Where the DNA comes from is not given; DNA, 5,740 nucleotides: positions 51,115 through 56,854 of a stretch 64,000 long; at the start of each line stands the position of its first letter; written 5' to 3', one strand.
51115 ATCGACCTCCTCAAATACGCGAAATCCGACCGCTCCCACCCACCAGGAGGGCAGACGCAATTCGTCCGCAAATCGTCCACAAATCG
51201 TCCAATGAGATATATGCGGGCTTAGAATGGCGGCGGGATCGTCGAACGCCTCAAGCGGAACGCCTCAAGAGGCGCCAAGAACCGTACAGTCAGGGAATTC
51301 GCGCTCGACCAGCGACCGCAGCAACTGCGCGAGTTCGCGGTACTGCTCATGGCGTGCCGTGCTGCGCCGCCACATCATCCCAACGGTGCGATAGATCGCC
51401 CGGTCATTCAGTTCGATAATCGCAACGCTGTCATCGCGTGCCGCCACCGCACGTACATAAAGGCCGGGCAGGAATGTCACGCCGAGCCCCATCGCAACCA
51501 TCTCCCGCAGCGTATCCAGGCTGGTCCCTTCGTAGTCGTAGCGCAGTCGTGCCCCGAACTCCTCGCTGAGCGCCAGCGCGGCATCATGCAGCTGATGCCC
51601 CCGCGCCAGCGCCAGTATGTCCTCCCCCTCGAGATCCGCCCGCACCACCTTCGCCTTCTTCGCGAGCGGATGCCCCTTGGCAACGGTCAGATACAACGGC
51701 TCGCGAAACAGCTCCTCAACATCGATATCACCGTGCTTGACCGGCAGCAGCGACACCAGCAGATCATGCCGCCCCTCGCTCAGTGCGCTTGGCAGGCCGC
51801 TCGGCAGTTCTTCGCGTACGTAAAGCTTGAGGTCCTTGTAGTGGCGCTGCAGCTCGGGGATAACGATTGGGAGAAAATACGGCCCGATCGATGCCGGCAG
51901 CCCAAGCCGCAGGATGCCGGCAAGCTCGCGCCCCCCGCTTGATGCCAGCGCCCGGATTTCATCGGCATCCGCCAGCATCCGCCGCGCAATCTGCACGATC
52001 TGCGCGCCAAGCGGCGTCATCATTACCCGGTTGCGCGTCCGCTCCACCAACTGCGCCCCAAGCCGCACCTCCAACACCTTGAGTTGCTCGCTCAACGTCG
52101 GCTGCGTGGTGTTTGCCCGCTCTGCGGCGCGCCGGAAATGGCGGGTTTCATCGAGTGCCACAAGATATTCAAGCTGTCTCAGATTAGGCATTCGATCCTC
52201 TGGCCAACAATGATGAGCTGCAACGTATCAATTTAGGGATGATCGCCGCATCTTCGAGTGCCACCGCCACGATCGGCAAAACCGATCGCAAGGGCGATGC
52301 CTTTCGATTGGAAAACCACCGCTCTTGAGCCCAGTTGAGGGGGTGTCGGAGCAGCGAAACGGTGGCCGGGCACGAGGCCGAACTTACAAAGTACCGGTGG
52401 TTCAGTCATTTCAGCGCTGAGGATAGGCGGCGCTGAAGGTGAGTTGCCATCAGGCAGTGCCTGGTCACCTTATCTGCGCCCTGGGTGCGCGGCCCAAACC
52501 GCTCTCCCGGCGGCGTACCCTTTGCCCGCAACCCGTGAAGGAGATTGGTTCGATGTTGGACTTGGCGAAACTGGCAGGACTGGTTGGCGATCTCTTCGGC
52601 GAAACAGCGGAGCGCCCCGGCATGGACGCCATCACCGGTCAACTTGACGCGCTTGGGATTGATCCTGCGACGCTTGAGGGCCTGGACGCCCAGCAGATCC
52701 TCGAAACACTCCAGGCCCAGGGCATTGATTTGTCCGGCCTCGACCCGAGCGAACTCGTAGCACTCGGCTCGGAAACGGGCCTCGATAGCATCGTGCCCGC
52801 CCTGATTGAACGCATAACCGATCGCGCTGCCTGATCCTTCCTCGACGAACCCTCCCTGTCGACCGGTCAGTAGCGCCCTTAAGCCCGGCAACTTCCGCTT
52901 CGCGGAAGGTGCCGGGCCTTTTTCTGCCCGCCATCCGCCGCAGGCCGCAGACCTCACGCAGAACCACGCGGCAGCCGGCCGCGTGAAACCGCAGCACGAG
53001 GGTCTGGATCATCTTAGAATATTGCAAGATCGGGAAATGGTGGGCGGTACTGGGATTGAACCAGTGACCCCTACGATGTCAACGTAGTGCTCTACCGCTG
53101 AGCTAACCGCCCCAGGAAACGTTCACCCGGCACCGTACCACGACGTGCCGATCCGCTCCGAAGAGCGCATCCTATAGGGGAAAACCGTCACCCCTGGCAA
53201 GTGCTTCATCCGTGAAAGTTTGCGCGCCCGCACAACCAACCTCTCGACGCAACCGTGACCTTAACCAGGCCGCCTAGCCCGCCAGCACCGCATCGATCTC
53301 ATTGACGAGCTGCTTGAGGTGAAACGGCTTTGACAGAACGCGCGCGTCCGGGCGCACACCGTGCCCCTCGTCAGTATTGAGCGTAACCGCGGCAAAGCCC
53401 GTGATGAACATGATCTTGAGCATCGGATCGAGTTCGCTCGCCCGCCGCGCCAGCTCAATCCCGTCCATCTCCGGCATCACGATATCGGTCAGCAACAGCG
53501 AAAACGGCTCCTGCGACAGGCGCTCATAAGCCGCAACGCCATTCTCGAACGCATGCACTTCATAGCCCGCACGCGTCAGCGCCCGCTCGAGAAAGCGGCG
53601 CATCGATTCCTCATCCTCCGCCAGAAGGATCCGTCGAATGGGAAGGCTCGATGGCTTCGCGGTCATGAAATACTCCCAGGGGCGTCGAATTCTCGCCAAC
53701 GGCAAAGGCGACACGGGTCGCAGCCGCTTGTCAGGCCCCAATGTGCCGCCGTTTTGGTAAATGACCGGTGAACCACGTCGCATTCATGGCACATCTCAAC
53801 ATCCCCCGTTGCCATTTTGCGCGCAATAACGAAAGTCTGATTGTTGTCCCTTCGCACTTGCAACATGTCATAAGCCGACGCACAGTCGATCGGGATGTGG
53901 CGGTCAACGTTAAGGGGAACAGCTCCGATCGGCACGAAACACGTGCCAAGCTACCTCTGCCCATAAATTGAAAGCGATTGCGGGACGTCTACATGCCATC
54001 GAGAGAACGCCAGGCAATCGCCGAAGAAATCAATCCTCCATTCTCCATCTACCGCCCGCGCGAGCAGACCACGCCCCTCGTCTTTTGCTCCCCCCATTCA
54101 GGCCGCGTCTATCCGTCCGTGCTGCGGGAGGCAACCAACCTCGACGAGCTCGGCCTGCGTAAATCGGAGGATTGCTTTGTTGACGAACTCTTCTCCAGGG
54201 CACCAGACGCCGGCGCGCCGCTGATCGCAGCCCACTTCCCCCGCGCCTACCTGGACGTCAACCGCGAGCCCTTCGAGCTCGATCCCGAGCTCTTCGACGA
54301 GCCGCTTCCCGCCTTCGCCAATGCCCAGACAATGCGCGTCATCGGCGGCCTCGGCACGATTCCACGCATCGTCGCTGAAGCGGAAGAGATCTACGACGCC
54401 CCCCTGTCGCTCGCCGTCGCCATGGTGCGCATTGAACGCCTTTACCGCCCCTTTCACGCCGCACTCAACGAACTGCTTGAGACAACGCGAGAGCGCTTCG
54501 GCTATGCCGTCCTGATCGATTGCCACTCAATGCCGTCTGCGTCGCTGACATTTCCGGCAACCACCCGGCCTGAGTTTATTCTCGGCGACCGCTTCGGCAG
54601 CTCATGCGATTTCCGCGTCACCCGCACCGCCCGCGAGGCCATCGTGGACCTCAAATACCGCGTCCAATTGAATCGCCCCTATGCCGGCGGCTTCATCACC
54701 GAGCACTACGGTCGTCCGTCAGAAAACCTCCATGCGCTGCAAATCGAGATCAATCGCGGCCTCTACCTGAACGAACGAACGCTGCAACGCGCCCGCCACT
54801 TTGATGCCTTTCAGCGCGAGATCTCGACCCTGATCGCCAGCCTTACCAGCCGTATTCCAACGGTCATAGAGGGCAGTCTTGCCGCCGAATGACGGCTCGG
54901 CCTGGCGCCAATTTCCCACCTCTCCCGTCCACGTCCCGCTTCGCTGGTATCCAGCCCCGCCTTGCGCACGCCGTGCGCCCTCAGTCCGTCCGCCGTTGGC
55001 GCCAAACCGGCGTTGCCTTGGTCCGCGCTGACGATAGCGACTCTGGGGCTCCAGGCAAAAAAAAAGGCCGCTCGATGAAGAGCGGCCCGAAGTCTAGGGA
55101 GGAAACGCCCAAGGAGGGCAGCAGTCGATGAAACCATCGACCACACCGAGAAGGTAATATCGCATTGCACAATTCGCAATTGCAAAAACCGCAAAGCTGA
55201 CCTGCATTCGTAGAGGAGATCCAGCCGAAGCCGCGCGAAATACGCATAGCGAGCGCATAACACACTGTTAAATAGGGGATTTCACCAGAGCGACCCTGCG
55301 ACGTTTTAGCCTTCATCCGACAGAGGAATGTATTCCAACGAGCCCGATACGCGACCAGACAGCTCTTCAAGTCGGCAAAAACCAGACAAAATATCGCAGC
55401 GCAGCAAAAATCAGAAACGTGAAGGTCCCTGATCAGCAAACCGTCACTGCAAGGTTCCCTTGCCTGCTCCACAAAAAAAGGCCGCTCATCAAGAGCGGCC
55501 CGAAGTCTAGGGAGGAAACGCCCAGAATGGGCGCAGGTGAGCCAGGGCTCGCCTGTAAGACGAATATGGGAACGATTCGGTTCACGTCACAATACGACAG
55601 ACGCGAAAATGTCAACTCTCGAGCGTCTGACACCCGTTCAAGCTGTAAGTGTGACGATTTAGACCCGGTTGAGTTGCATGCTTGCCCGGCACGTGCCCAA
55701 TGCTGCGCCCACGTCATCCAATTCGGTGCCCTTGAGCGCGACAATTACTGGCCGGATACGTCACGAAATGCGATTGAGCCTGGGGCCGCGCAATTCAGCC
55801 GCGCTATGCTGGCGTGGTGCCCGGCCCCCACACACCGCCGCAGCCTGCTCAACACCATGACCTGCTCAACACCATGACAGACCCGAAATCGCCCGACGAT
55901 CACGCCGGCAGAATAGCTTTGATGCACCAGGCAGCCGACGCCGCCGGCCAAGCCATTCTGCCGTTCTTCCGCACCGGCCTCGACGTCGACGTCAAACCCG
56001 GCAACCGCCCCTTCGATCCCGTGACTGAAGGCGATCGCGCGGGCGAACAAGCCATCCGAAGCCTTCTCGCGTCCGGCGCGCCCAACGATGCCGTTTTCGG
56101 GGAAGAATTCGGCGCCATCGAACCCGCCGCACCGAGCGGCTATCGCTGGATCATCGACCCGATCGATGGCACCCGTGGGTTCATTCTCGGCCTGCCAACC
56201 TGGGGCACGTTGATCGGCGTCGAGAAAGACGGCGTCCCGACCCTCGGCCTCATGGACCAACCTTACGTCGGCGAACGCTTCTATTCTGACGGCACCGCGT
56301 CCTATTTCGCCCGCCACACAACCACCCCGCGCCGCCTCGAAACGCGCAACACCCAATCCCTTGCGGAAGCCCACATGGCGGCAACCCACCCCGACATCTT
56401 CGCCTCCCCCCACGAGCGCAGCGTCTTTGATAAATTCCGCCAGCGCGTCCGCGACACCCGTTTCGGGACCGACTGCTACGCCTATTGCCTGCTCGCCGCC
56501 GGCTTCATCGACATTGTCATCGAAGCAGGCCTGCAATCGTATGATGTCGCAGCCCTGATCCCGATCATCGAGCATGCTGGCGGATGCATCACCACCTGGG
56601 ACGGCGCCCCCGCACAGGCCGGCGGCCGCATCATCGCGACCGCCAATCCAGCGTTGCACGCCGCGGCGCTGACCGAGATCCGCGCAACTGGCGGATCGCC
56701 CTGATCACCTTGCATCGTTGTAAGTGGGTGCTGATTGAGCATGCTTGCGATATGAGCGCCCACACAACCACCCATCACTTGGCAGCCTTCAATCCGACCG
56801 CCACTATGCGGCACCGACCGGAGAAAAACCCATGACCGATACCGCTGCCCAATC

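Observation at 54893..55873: Two tandem sRNA-like genes with a shared CCUCCC anti-Shine-Dalgarno 3' module in a 1-kb gene-free gap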

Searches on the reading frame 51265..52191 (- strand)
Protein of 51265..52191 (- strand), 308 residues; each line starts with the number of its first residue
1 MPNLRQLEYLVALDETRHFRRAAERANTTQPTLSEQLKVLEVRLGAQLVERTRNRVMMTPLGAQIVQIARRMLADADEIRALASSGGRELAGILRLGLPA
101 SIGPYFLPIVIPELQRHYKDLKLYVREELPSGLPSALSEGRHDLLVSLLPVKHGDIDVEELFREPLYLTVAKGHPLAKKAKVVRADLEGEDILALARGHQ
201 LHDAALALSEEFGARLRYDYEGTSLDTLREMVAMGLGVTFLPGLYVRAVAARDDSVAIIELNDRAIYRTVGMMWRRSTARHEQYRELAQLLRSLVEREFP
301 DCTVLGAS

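Call 65: search_protein_families(library=ncbifam, proteins=[window:51265-52191:-])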
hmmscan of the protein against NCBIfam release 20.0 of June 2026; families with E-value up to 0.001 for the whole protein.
window:51265-52191:- (308 aa): 48 families (the best 25 are shown)
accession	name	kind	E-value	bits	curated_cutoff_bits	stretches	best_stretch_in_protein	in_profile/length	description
NF008361.0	PRK11151.1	equivalog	5.6e-66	222.9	329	1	3-299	2-297/305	DNA-binding transcriptional regulator OxyR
NF050018.1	StrsTransRegOxyRFcella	equivalog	4.7e-40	137.9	500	1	3-291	2-285/289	oxidative stress transcriptional regulator OxyR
NF053705.1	TransRegGltCGpos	equivalog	2.5e-38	132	350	1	4-278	3-276/300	glutamate biosynthesis transcriptional regulator GltC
NF047520.1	trans_act_CidR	equivalog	2.1e-37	128.9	415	1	3-287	2-284/292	cidABC operon transcriptional activator CidR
NF008416.0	PRK11242.1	equivalog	3.1e-36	125.2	277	1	4-293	3-289/300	transcriptional regulator CynR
NF007385.0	PRK09906.1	equivalog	5.4e-33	114.4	356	1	3-279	2-276/296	DNA-binding transcriptional regulator HcaR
NF045775.1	acetoin_reg_AlsR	exception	2.7e-32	112.4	430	1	3-247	2-248/290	acetoin biosynthesis transcriptional regulator AlsR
NF040786.1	LysR_Sec_metab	equivalog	6e-30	104.3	250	1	3-292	2-295/298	selenium metabolism-associated LysR family transcriptional regulator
TIGR03339.1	phn_lysR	subfamily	2.9e-26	92.4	341.1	1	18-266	13-256/279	aminoethylphosphonate catabolism associated LysR family transcriptional regulator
TIGR02424.1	TF_pcaQ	equivalog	1.7e-22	79.7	303.8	1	4-296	5-299/300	pca operon transcription factor PcaQ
NF007439.0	PRK09986.1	equivalog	5.1e-22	78.6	290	1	3-245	8-253/296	LysR family transcriptional regulator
NF009326.0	PRK12681.1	equivalog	5.3e-22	78.7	436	1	4-263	3-263/324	HTH-type transcriptional regulator CysB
NF052633.1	LysR_TF_PsrA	exception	6.6e-22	77.8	540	1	7-290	10-291/297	L-proline-binding transcription factor PsrA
NF047711.1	PutUtilRegPtrR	equivalog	2e-21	76.3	400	1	3-280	2-272/283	putrescine utilization regulator PtrR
NF045990.1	TransRegCbbRRhodb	equivalog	3.1e-20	72.4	450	1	4-290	8-295/304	LysR family regulator CbbR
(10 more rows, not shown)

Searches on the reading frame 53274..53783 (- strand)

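Call 5: search_protein_families(library=pfam, proteins=[window:53274-53783:-])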
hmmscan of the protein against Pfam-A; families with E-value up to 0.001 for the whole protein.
window:53274-53783:- (169 aa): 1 family
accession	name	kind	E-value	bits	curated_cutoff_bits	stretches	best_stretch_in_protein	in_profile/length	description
PF00072.30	Response_reg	-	1.3e-20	74.1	30.2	1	52-163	1-110/111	Response regulator receiver domain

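Call 65: search_protein_families(library=ncbifam, proteins=[window:53274-53783:-])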
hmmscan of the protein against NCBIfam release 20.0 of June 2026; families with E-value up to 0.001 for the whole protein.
window:53274-53783:- (169 aa): 80 families (the best 25 are shown)
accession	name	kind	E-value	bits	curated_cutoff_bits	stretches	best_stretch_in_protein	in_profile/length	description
NF046022.1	RespRegCpdRBruc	equivalog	6.2e-54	181.1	180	1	50-168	2-118/120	cell cycle two-component system response regulator CpdR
NF046020.1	HisKinCckABruc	equivalog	3.5e-22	78.1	1000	1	51-167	751-867/868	cell cycle histidine kinase CckA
NF051850.1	RespRegRprY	equivalog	4.7e-18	65.4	370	1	51-167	6-120/234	response regulator transcription factor RprY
TIGR01818.1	ntrC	equivalog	2.5e-17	62.8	558.6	1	52-162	1-109/463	nitrogen regulation protein NR(I)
NF012023.0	PRK15479.1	equivalog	9.3e-17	61.3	337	1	51-167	2-116/224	transcriptional regulator TctD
NF006900.1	PRK09390.1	equivalog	1.7e-16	60.4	255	1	52-167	7-120/203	response regulator FixJ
NF010076.0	PRK13557.1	subfamily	2.5e-16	59.2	631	1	50-169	416-535/540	histidine kinase famiy protein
NF053512.1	nitric_RR_NosR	exception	7.1e-15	54.9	400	1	52-134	1-83/422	response regulator c-di-GMP phosphodiesterase, NosR family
NF008469.0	PRK11361.1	equivalog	8.8e-15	54.3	714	1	48-138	3-93/461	acetoacetate metabolism transcriptional regulator AtoC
NF041733.1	resp_reg_CseB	equivalog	1.7e-14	53.7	350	1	51-167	2-115/228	two-component system response regulator CseB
NF008176.1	PRK10923.1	equivalog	2.7e-14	52.6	620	1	52-161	6-113/469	nitrogen regulation protein NR(I)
NF007005.1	PRK09468.1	equivalog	1.2e-13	51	331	1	50-167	4-119/237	osmolarity response regulator transcription factor OmpR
NF046026.1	HisKinCckACaul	equivalog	1.7e-13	49.6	1000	1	51-166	560-675/678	cell cycle histidine kinase CckA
NF047793.1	ResRegPgtA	equivalog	3.5e-13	49.1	650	1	51-168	7-122/414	two-component system response regulator PgtA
NF045944.1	ResRegRpaBCyano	equivalog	1.2e-12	47.7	330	1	53-167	1-112/229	response regulator transcription factor RpaB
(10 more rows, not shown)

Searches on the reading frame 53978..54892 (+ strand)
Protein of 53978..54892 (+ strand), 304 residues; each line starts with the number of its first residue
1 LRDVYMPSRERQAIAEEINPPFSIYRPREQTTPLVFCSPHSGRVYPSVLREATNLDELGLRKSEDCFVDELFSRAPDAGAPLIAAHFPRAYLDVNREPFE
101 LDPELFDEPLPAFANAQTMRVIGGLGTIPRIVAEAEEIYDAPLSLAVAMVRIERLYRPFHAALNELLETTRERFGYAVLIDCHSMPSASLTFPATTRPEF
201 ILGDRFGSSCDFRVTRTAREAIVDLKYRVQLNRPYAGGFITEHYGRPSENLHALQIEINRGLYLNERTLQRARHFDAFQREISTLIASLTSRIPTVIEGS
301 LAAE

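Call 5: search_protein_families(library=pfam, proteins=[window:53978-54892:+])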
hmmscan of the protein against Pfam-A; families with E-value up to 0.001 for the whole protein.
window:53978-54892:+ (304 aa): 1 family
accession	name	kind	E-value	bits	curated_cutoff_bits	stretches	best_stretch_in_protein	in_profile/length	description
PF05013.17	FGase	-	6.3e-74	249.3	28.9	1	33-264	2-219/219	N-formylglutamate amidohydrolase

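Call 14: find_related_loci(query=window:53978-54892:+, collection=genome_contigs, flank=2500)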
Query window:53978-54892:+ (304 aa) in genome_contigs; peptide patterns used: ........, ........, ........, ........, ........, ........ (x = any residue, [..] = any of these).
600 stretches matched a pattern (row limit reached: there are more); 590 encode a relative of the query (tblastn E <= 1e-3); the best 80 are kept; 80 distinct loci.
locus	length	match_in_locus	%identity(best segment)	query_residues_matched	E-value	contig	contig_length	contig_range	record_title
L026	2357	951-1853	76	4-304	3e-167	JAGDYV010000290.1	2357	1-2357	MAG: Hyphomicrobiaceae bacterium isolate FR12alp10 FR12DL_contig_80768, whole genome shotgun sequence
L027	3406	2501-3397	64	6-304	8e-134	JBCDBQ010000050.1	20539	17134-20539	MAG: Pseudomonadota bacterium isolate P01_F01_bin.87 k141_1753731_length_20539_cov_61.0632, whole genome shotgun sequenc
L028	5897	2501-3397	62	6-304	2e-128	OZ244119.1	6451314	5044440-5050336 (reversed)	MAG: Hyphomicrobiaceae bacterium isolate 4e06bc6d-1cfb-4cf4-851b-7c7f8a5613a8 genome assembly, chromosome: 1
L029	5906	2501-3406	63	3-304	6e-124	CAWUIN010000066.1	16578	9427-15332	MAG: uncultured Hyphomicrobiaceae bacterium isolate SRR17458630_binner13_5_1705322957 genome assembly, contig: ERZ218540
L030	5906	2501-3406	60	3-304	9e-121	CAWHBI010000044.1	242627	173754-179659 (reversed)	MAG: uncultured Alphaproteobacteria bacterium isolate MFD00962.bin.3.285 genome assembly, contig: contig_77643, whole ge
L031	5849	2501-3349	61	16-298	1e-118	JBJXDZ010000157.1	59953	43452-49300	MAG: Hyphomicrobiaceae bacterium isolate P.bin.50 k127_2060074, whole genome shotgun sequence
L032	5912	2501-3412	57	1-304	2e-117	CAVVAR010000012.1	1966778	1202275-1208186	MAG: uncultured Alphaproteobacteria bacterium isolate MFD09779.bin.1.294 genome assembly, contig: contig_3890, whole gen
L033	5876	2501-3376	61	6-297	6e-116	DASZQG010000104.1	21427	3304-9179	MAG TPA_asm: Hyphomicrobiaceae bacterium isolate SMAG_U5991 k141_735306, whole genome shotgun sequence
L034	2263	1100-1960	60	18-304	2e-121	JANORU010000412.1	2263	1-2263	MAG: Hyphomicrobium sp. isolate VAR_4_metabat_130_sub VAR_4_k141_3978041, whole genome shotgun sequence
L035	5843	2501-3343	63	6-286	1e-114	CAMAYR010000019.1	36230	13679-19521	MAG: Devosia equisanguinis isolate MH-08apr19-168 genome assembly, contig: MH-08apr19-C2609, whole genome shotgun sequen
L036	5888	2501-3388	57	9-304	2e-114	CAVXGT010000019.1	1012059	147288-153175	MAG: uncultured Alphaproteobacteria bacterium isolate MFD09779.bin.1.346 genome assembly, contig: contig_42583, whole ge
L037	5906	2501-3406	58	2-303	1e-114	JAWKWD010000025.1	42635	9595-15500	MAG: Hyphomicrobiaceae bacterium isolate ABC2.96 ABC2.96.fa-25, whole genome shotgun sequence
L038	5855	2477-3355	59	6-298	8e-115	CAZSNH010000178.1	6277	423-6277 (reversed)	MAG TPA_asm: uncultured Hyphomicrobium sp. isolate binchicken_co107_289 genome assembly, contig: NODE_25953_length_6277_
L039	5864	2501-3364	60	17-304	3e-114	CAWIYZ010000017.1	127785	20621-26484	MAG: uncultured Alphaproteobacteria bacterium isolate MFD06229.bin.2.49 genome assembly, contig: contig_4656, whole geno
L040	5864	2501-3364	61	10-297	4e-114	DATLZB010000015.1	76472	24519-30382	MAG TPA_asm: Hyphomicrobiaceae bacterium isolate SMAG_U13287 k141_359819, whole genome shotgun sequence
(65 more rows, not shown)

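Call 65: search_protein_families(library=ncbifam, proteins=[window:53978-54892:+])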
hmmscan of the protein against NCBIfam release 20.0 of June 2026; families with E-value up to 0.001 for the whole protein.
window:53978-54892:+ (304 aa): 1 family
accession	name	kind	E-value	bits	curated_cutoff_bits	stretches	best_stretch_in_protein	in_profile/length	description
TIGR02017.1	hutG_amidohyd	equivalog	3e-30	105.5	278.75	1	29-271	7-236/263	N-formylglutamate deformylase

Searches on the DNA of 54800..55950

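Call 10: search_rna_families(source=window, start=54800, end=55950, threshold=evalue, max_evalue=10)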
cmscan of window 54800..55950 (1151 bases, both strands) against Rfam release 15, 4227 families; matches with E-value up to 10: 17.
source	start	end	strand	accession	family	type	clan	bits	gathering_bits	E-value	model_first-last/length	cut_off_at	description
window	55050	55126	-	RF00519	suhB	Gene; sRNA;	CL00108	80.5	41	7.9e-17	1-77/77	no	Makes More Granules Regulator RNA (mmgR)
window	55464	55539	-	RF00519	suhB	Gene; sRNA;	CL00108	62.6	41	2.9e-12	1-77/77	no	Makes More Granules Regulator RNA (mmgR)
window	55058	55107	-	RF02278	Betaproteobacteria_toxic_sRNA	Gene; sRNA;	-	29.1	50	0.0015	1-64/64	no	Betaproteobacteria toxic small RNA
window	55058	55128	-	RF02837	anti-hemB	Gene; sRNA;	-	28.1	49.5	0.00031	1-81/81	no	Burkholderia RNA 7 (anti-hemB)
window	55474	55541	-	RF02784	SorX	Gene; sRNA;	-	25.9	46.6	0.00093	1-73/73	no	Singlet oxygen resistance RNA X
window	55472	55520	-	RF02278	Betaproteobacteria_toxic_sRNA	Gene; sRNA;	-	25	50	0.016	1-64/64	no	Betaproteobacteria toxic small RNA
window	55058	55148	-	RF02651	SorY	Gene; sRNA;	-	23.6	111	0.029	1-83/83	no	Singlet oxygen resistance RNA Y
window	55464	55533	-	RF02732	JA04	Gene; sRNA;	-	23.3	81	1.1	1-81/81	no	Aggregatibacter sRNA JA04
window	55472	55537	-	RF02837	anti-hemB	Gene; sRNA;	-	22.7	49.5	0.011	1-81/81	no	Burkholderia RNA 7 (anti-hemB)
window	55472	55534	-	RF02651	SorY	Gene; sRNA;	-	20.8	111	0.14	1-83/83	no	Singlet oxygen resistance RNA Y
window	55800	55849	-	RF03917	mir-4449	Gene; miRNA;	-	19.7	71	3.5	1-69/69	no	mir-4449 microRNA precursor family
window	55013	55070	+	RF01077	TLS-PK2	Cis-reg;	-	17.7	42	2.3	1-66/66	no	Pseudoknot of tRNA-like structure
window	55058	55155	-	RF02356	BjrC1505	Gene; sRNA;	-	17.1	50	1.9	1-140/140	no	Alphaproteobacterial sRNA BjrC1505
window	55518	55553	-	RF02793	asR3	Gene; antisense;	-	15.7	46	8.6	1-57/57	no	Pyrobaculum asRNA3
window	55058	55106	-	RF01489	sbrA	Gene; sRNA;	-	15.2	45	5.6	1-71/71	no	Listeria sRNA sbrA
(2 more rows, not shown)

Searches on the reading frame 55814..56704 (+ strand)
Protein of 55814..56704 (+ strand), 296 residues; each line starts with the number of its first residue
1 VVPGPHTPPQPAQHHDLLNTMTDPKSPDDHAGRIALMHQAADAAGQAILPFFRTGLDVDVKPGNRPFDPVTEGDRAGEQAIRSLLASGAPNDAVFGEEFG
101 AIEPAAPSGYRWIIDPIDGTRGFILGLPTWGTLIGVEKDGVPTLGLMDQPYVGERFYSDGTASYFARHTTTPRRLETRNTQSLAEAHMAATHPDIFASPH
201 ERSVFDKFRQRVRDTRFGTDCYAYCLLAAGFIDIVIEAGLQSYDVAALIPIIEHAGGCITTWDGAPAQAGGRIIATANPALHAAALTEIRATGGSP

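Call 5: search_protein_families(library=pfam, proteins=[window:55814-56704:+])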
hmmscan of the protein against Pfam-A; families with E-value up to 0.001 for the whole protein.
window:55814-56704:+ (296 aa): 1 family
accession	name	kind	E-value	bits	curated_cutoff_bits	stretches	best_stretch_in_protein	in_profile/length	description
PF00459.30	Inositol_P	-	2.5e-45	155.5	27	1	38-289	10-266/271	Inositol monophosphatase family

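Call 65: search_protein_families(library=ncbifam, proteins=[window:55874-56704:+])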
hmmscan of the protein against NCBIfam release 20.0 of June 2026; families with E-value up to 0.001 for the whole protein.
window:55874-56704:+ (276 aa): 7 families
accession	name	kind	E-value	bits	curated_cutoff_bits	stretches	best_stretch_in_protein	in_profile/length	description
TIGR02067.1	his_9_HisN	equivalog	5.6e-85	284.8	275.15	1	15-268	3-250/252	histidinol-phosphatase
TIGR01331.1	bisphos_cysQ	equivalog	2.1e-24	86.5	228.8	1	18-260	6-245/250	3'(2'),5'-bisphosphate nucleotidase CysQ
NF009321.0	PRK12676.1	equivalog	6.2e-17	61.5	264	1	24-263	18-256/264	bifunctional fructose-bisphosphatase/inositol-phosphate phosphatase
NF008027.1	PRK10757.1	equivalog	1.1e-15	57.3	332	1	19-270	10-258/267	inositol-1-monophosphatase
NF008182.0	PRK10931.1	equivalog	6.6e-08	31.9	379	1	18-246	6-227/246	3'(2'),5'-bisphosphate nucleotidase CysQ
NF010678.0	PRK14076.1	equivalog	1e-05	24.6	493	1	71-247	62-256/570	bifunctional NADP phosphatase/NAD kinase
TIGR01330.1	bisphos_HAL2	equivalog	2.1e-05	23.5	267.05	1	87-132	132-176/359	3'(2'),5'-bisphosphate nucleotidase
